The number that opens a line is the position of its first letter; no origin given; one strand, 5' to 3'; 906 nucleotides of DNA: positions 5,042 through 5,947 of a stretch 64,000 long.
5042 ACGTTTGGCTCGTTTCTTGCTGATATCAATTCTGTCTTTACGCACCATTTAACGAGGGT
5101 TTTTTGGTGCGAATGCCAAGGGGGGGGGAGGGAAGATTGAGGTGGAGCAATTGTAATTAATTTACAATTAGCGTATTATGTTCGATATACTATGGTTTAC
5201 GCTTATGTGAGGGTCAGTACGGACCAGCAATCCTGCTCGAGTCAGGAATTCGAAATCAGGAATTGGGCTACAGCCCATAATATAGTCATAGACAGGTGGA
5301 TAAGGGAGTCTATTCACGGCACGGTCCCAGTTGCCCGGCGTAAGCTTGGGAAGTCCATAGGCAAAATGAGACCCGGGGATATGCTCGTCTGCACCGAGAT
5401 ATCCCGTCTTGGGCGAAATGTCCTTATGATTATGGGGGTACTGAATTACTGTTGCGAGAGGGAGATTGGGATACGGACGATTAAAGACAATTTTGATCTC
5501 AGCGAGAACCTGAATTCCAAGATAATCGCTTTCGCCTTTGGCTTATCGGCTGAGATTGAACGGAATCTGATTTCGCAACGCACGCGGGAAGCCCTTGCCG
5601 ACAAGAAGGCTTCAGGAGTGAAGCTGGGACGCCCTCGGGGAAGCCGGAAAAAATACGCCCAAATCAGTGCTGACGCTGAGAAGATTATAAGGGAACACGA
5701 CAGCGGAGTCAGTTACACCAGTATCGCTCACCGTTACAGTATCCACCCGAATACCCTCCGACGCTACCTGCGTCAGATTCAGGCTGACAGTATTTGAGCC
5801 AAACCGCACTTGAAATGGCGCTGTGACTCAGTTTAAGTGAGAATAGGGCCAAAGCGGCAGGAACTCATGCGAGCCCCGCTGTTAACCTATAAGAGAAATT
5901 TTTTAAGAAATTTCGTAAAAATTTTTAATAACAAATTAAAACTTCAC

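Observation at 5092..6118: Self-contained invertase cassette that could flip expression between two divergent SusC/SusD operons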

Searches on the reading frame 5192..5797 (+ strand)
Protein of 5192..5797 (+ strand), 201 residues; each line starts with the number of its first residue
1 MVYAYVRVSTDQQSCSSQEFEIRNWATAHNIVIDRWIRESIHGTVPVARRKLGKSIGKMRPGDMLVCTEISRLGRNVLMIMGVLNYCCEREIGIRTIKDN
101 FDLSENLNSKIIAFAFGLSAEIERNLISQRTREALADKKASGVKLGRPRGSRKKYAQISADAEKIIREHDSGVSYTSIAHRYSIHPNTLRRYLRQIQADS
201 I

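Call 4: search_protein_families(library=pfam, proteins=[window:5192-5797:+])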
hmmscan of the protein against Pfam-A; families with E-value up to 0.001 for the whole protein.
window:5192-5797:+ (201 aa): 1 family
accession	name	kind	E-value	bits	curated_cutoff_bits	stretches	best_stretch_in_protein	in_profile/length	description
PF00239.26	Resolvase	-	1.6e-29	103.3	23.3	1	2-143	1-144/145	Resolvase, N terminal domain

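Call 5: search_protein_families(library=ncbifam, proteins=[window:5192-5797:+])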
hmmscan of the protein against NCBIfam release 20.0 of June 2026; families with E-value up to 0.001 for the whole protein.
window:5192-5797:+ (201 aa): 4 families
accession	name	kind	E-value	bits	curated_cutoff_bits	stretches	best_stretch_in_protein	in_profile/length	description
NF009949.0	PRK13413.1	equivalog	5.4e-76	254.8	272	1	1-197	1-197/203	master DNA invertase Mpi family serine-type recombinase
NF047344.1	SCCmet_CcrA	equivalog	8.2e-08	31.8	700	1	3-142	5-146/442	cassette chromosome recombinase CcrA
NF047347.1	SCCmet_CcrC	equivalog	3.9e-05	22.3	900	1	62-173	74-185/558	cassette chromosome recombinase CcrC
NF041201.1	recomb_XisF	equivalog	4.3e-05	22.7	375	1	3-139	2-137/465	fdxN element excision recombinase XisF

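Call 11: find_encoding_contigs(protein=window:5192-5797:+, flank=4000, max_places=10)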
Protein window:5192-5797:+ (201 aa): no gene with exactly this product is on record in the collection.

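Call 12: find_related_loci(query=window:5192-5794:+, collection=genome_contigs, flank=5000)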
Query window:5192-5794:+ (201 aa) in genome_contigs; peptide patterns used: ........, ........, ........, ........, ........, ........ (x = any residue, [..] = any of these).
161 stretches matched a pattern; 10 encode a relative of the query (tblastn E <= 1e-3); 10 distinct loci.
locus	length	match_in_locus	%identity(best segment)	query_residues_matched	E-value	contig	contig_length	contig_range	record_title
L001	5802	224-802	81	1-193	6e-107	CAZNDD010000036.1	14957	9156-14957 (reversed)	MAG TPA_asm: uncultured Muribaculaceae bacterium isolate SRP350583_co2_553 genome assembly, contig: NODE_5837_length_149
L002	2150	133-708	59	2-193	5e-76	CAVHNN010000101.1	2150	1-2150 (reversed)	Paludibacteraceae bacterium isolate H07677-L1_cleanbin_000013 genome assembly, contig: Spades_H07677-L1_contig_32906, wh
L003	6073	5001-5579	58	2-194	2e-73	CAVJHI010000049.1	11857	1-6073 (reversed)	bacterium isolate H07634-L1_cleanbin_000031 genome assembly, contig: Spades_H07634-L1_contig_3896, whole genome shotgun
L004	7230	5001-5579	58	2-194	3e-73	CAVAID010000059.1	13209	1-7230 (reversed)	bacterium isolate H07605-L1_cleanbin_000010 genome assembly, contig: Spades_H07605-L1_contig_1580, whole genome shotgun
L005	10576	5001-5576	59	2-193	1e-72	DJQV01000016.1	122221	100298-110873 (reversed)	MAG TPA_asm: Bacteroidales bacterium UBA6377 UBA6377_contig_38, whole genome shotgun sequence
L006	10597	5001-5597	57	2-200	1e-72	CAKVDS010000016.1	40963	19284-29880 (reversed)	MAG: uncultured Bacteroidales bacterium isolate REFINED_METABAT215_TOP10_CONTIGS_1500_ASSEMBLY_K77_MERGED__Hadza_MoBio_h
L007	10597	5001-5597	55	2-200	1e-69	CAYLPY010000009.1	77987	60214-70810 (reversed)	MAG TPA_asm: uncultured Muribaculaceae bacterium isolate SRP350583_co1_201 genome assembly, contig: NODE_419_length_7798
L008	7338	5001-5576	57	2-193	5e-66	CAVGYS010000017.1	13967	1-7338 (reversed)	Oscillibacter sp. MSJ-31 isolate H07653-L1_cleanbin_000038 genome assembly, contig: Spades_H07653-L1_contig_2220, whole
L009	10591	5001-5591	56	2-198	1e-65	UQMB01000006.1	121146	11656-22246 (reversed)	uncultured Bacteroidales bacterium isolate UMGS409 genome assembly, contig: NODE_64_length_121146_cov_42.464915, whole g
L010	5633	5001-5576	58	2-193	6e-73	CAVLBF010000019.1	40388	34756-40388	Bacteroidaceae bacterium isolate H07689-L1_cleanbin_000010 genome assembly, contig: Spades_H07689-L1_contig_504, whole g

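Call 19: find_related_loci(query=window:5192-5794:+, collection=metagenome_contigs, flank=4000)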
Query window:5192-5794:+ (201 aa) in metagenome_contigs; peptide patterns used: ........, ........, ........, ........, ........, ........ (x = any residue, [..] = any of these).
199 stretches matched a pattern; 9 encode a relative of the query (tblastn E <= 1e-3); 9 distinct loci.
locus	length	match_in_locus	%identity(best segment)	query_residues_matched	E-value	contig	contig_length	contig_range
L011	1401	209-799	63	1-197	7e-87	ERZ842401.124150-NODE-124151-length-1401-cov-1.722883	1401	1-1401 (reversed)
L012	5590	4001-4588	65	1-199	3e-75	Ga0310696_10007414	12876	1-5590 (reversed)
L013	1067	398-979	66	1-194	4e-78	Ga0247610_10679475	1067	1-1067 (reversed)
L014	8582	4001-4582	63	1-194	4e-72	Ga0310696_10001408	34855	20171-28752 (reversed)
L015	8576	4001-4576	58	2-193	7e-72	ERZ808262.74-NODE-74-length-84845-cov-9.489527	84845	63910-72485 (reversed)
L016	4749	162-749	65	1-196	2e-71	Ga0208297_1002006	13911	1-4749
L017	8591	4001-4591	56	2-198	8e-66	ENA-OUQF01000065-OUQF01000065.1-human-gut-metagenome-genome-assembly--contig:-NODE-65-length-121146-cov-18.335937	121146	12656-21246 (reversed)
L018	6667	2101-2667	48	1-189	2e-55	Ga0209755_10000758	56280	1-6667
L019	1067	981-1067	79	106-134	2e-9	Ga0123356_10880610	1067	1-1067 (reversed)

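Call 22: find_homologous_proteins(query=window:5192-5794:+, max_evalue=1e-20)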
Query window:5192-5794:+ (201 aa): 7996 proteins with E <= 1e-20 among 8000 candidates; the best 120 are listed.
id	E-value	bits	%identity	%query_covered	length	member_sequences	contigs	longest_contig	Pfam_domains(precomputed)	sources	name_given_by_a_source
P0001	1.7e-127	440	100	100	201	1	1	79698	PF00239.27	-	-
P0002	2.6e-102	358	81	99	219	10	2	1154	PF00239.27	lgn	-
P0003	1.5e-101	356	80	99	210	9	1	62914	PF00239.27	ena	-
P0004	9.7e-101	353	83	96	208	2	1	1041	PF00239.27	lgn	-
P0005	4.5e-100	351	81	96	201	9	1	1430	PF00239.27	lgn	-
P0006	1.9e-84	300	71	97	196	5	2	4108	PF00239.27,PF13384.13,PF13518.13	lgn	-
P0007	6.9e-82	292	69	98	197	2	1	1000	PF00239.27,PF13384.13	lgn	-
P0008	3.2e-80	286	69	97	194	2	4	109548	PF00239.27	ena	-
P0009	2.1e-79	284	69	97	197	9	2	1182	PF00239.27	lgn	-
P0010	9.1e-79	282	67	98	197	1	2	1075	PF00239.27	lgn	-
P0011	2.2e-78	280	68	97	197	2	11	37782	PF00239.27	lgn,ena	-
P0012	2.5e-78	280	69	97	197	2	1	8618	PF00239.27,PF13384.13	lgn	-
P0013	2.6e-78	280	67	98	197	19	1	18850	PF00239.27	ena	-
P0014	3.6e-78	280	69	96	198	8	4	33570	PF00239.27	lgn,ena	-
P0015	9.6e-78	278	69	97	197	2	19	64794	PF00239.27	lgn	-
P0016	1.0e-77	278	69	97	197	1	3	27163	PF00239.27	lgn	-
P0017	4.6e-77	276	67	98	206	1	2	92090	PF00239.27,PF04218.20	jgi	-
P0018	5.4e-76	273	68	98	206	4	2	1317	PF00239.27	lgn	-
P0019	5.8e-76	272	65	97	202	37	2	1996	PF00239.27,PF13384.13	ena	-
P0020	5.8e-76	272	65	97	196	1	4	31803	PF00239.27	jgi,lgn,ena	-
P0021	1.2e-75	271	64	98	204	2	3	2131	PF00239.27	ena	-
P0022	1.4e-75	271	66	97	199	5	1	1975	PF00239.27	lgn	-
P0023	3.4e-75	270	65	97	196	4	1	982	PF00239.27,PF13384.13,PF02796.22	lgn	-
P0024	1.1e-74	268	64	98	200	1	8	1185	PF00239.27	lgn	-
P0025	1.1e-74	268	66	97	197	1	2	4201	PF00239.27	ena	-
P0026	1.4e-74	268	65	96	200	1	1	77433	PF00239.27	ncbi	-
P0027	1.7e-74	268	65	97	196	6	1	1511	PF00239.27,PF13384.13,PF02796.22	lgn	-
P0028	2.0e-74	267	63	99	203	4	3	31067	PF00239.27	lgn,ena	-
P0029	2.8e-74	267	64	98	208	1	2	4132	PF00239.27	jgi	-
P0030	2.8e-74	267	64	97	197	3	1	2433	PF00239.27,PF02796.22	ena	-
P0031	2.9e-74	267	65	97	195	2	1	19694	PF00239.27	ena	-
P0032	3.0e-74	267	65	96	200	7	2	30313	PF00239.27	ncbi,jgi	jgi:DNA invertase Pin-like site-specific DNA recombinase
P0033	3.9e-74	266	66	97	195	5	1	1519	PF00239.27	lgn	-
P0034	6.3e-74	266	64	96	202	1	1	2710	PF00239.27,PF13384.13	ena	-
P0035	1.0e-73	265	65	97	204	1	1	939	PF00239.27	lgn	-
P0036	1.0e-73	265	63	97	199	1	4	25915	PF00239.27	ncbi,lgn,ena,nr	ncbi:MAG: recombinase family protein [Bacteroidales bacterium]|nr:recombinase family protein [Bacter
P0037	1.1e-73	265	68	96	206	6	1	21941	PF00239.27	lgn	-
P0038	1.4e-73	265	65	99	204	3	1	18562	PF00239.27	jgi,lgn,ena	-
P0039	2.0e-73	264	63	97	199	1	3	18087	PF00239.27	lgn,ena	-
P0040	2.0e-73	264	64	98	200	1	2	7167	PF00239.27,PF13936.13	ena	-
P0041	3.7e-73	263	64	97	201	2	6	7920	PF00239.27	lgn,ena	-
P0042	3.9e-73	263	63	96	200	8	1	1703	PF00239.27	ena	-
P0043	4.2e-73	263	64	100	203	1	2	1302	PF00239.27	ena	-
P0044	5.2e-73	263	64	97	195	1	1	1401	PF00239.27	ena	-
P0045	5.5e-73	263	65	99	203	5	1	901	PF00239.27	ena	-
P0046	6.2e-73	263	61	98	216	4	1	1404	PF00239.27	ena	-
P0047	7.8e-73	262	65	97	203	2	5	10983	PF00239.27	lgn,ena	-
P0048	8.3e-73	262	66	96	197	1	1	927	PF00239.27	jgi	-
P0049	1.1e-72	262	64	97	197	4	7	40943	PF00239.27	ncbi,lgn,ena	-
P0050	1.3e-72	262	64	98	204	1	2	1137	PF00239.27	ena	-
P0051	1.8e-72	261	63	97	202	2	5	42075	PF00239.27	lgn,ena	-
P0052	2.0e-72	261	63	96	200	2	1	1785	PF00239.27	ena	-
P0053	2.2e-72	261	64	98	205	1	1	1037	PF00239.27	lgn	-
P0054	2.3e-72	261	65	97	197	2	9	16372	PF00239.27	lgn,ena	-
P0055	2.6e-72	261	65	97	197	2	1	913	PF00239.27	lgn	-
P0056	4.4e-72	260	64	97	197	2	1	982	PF00239.27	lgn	-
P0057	4.5e-72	260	62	96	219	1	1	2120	PF00239.27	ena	-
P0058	5.3e-72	260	62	98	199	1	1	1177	PF00239.27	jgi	-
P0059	5.8e-72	259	65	96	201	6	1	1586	PF00239.27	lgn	-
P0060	6.0e-72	259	63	99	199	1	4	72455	PF00239.27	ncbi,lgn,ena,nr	ncbi:MAG: recombinase family protein [Bacteroidales bacterium]|nr:recombinase family protein [Bacter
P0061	6.5e-72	259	63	97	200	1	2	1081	PF00239.27,PF02796.22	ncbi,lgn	-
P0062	7.1e-72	259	63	97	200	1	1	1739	PF00239.27,PF02796.22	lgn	-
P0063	7.4e-72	259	61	98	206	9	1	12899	PF00239.27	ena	-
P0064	7.8e-72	259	64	98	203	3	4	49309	PF00239.27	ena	-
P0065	8.2e-72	259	66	97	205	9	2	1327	PF00239.27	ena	-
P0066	9.1e-72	259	61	98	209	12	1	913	PF00239.27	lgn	-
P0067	9.2e-72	259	62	97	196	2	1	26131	PF00239.27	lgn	-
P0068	1.4e-71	258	62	98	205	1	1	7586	PF00239.27,PF13384.13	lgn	-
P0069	1.5e-71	258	64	97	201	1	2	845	PF00239.27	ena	-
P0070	1.5e-71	258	63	97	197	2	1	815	PF00239.27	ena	-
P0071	1.8e-71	258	65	98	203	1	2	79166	PF00239.27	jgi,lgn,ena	-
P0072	2.0e-71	258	63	98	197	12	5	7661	PF00239.27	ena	-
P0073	2.1e-71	258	63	97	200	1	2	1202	PF00239.27,PF02796.22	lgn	-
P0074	2.3e-71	257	62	97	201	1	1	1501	PF00239.27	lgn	-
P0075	2.4e-71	257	63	97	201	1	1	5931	PF00239.27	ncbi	-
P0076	2.5e-71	257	65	98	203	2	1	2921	PF00239.27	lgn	-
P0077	2.6e-71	257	61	98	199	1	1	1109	PF00239.27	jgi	-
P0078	3.0e-71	257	65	98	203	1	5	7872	PF00239.27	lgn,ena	-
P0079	3.4e-71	257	64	100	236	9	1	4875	PF00239.27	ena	-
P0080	3.7e-71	257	61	96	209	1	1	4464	PF00239.27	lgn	-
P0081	3.9e-71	257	61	99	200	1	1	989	PF00239.27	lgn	-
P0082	4.4e-71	257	62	99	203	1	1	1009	PF00239.27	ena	-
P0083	4.5e-71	257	62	97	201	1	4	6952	PF00239.27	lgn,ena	-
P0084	4.8e-71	256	62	97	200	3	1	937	PF00239.27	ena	-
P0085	4.9e-71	256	63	97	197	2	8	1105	PF00239.27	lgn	-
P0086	5.4e-71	256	60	97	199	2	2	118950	PF00239.27,PF02796.22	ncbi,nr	ncbi:MAG: recombinase family protein [Clostridium sp.]|nr:recombinase family protein [Bacteroides sp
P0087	5.6e-71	256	63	98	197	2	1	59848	PF00239.27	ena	-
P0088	5.6e-71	256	65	97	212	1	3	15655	PF00239.27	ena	-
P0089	5.7e-71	256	64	97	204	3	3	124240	PF00239.27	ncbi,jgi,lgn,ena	jgi:DNA invertase Pin-like site-specific DNA recombinase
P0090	6.1e-71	256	62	97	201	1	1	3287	PF00239.27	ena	-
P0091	6.2e-71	256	64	97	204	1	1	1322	PF00239.27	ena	-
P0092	7.0e-71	256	64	97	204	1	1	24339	PF00239.27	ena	-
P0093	7.0e-71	256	64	97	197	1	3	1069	PF00239.27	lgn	-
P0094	7.2e-71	256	62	97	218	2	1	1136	PF00239.27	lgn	-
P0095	7.3e-71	256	64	97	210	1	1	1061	PF00239.27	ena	-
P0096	7.3e-71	256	65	97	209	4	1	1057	PF00239.27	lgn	-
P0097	7.5e-71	256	63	97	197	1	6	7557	PF00239.27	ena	-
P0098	1.1e-70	255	63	96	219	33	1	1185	PF00239.27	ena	-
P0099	1.1e-70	255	62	97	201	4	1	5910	PF00239.27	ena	-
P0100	1.2e-70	255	64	97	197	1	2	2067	PF00239.27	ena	-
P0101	1.2e-70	255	63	98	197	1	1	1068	PF00239.27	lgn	-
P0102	1.3e-70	255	61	97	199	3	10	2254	PF00239.27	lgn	-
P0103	1.4e-70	255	62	97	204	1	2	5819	PF00239.27,PF13384.13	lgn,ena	-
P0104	1.4e-70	255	62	97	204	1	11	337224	PF00239.27,PF13384.13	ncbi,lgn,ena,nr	ncbi:MAG: recombinase family protein [Bacteroidales bacterium]|nr:recombinase family protein [Bacter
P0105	1.6e-70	255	65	97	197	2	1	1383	PF00239.27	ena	-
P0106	1.7e-70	255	61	98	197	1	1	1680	PF00239.27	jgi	-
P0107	1.8e-70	255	63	97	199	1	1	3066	PF00239.27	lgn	-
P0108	1.9e-70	255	64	98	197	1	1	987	PF00239.27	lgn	-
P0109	2.5e-70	254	63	97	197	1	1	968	PF00239.27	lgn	-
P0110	2.6e-70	254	63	97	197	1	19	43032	PF00239.27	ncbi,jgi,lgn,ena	-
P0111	2.6e-70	254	63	97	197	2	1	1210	PF00239.27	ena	-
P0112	2.9e-70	254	64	97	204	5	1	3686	PF00239.27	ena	-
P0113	3.0e-70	254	62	97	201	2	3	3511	PF00239.27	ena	-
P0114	3.0e-70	254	64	97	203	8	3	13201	PF00239.27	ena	-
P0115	3.1e-70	254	63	97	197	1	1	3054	PF00239.27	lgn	-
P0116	3.2e-70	254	62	98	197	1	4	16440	PF00239.27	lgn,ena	-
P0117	3.3e-70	254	62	97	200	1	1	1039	PF00239.27,PF02796.22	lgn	-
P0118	3.3e-70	254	63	98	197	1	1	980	PF00239.27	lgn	-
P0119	4.0e-70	253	61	97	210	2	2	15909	PF00239.27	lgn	-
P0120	4.3e-70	253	58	99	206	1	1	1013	PF00239.27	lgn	-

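Call 23: find_encoding_contigs(protein=P0003, flank=5000, max_places=4)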
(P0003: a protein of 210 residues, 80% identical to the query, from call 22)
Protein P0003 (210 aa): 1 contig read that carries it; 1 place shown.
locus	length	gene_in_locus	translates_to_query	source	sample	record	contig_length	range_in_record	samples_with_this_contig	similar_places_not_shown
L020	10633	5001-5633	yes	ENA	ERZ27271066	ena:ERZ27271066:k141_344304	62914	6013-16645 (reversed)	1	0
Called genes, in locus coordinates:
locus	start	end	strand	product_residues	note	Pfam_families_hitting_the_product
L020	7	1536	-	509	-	PF14322:SusD-like_3 (weak), PF07980:SusD_RagB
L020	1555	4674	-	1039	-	PF13620:CarboxypepD_reg, PF13715:CarbopepD_reg_2, PF07715:Plug, PF00593:TonB_dep_Rec_b-barrel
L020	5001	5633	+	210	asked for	PF00239:Resolvase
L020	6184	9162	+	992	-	PF13620:CarboxypepD_reg, PF13715:CarbopepD_reg_2, PF07715:Plug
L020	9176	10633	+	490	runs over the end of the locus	PF14322:SusD-like_3, PF07980:SusD_RagB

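Call 24: find_encoding_contigs(protein=P0002, flank=3000, max_places=6)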
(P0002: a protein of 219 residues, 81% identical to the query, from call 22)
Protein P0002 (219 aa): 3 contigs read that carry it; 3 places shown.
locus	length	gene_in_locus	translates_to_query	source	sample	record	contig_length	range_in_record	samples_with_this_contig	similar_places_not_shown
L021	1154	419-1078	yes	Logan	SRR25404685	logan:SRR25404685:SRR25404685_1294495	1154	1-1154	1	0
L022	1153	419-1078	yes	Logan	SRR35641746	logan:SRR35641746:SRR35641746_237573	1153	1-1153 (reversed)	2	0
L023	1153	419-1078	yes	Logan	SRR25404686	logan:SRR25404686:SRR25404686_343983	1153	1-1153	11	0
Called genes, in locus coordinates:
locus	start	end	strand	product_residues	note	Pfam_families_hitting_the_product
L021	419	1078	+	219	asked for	PF00239:Resolvase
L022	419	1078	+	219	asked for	PF00239:Resolvase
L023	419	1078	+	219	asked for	PF00239:Resolvase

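Call 25: find_encoding_contigs(protein=P0004, flank=3000, max_places=6)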
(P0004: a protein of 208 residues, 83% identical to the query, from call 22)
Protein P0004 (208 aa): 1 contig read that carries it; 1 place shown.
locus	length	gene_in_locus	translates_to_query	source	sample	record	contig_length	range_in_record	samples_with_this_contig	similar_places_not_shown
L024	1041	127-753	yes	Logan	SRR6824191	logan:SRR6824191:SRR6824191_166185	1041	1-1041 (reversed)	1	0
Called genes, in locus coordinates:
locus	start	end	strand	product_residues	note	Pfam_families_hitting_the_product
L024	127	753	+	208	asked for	PF00239:Resolvase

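Call 26: find_encoding_contigs(protein=P0005, flank=3000, max_places=6)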
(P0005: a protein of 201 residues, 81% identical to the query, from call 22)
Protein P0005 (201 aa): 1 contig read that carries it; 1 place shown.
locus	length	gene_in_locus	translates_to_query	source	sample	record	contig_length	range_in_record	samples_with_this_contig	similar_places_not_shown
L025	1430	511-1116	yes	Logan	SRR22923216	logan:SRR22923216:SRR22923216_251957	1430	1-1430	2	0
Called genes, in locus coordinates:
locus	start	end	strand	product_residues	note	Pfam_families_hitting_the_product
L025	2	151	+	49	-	?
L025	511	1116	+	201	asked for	PF00239:Resolvase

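Call 33: find_encoding_contigs(protein=P0015, flank=3500, max_places=10)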
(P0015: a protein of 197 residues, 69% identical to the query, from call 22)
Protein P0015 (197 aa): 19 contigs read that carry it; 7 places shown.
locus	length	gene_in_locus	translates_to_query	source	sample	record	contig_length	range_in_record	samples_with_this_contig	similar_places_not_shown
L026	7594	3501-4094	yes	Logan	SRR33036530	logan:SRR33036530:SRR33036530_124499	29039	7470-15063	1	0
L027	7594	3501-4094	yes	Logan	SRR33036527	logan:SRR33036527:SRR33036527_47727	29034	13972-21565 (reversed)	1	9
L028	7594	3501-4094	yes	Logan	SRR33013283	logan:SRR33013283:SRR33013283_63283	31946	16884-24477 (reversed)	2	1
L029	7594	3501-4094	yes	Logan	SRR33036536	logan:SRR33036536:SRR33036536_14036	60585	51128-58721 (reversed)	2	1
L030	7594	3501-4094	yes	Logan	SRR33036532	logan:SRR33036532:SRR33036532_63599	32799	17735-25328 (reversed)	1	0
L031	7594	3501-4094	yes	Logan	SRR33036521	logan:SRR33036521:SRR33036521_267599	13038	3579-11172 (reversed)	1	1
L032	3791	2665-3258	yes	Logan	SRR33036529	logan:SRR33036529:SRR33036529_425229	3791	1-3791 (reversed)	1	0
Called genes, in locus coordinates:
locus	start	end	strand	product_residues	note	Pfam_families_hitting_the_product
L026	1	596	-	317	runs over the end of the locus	-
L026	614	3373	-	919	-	PF16361:Peptidase_S8_N (faint), PF00082:Peptidase_S8, PF18962:Por_Secre_tail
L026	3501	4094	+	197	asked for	PF00239:Resolvase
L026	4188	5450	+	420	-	PF13173:AAA_14, PF13635:DUF4143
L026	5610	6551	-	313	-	-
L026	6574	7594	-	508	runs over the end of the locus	PF14322:SusD-like_3, PF07980:SusD_RagB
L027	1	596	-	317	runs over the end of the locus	-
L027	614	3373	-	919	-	PF16361:Peptidase_S8_N (faint), PF00082:Peptidase_S8, PF18962:Por_Secre_tail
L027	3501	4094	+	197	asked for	PF00239:Resolvase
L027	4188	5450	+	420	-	PF13173:AAA_14, PF13635:DUF4143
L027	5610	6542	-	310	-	-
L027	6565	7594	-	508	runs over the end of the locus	PF14322:SusD-like_3, PF07980:SusD_RagB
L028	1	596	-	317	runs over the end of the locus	-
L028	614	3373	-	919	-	PF16361:Peptidase_S8_N (weak), PF00082:Peptidase_S8, PF18962:Por_Secre_tail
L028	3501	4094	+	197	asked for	PF00239:Resolvase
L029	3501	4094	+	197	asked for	PF00239:Resolvase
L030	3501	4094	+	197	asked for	PF00239:Resolvase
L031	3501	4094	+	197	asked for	PF00239:Resolvase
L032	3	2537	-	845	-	?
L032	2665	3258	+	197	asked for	PF00239:Resolvase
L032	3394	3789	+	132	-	?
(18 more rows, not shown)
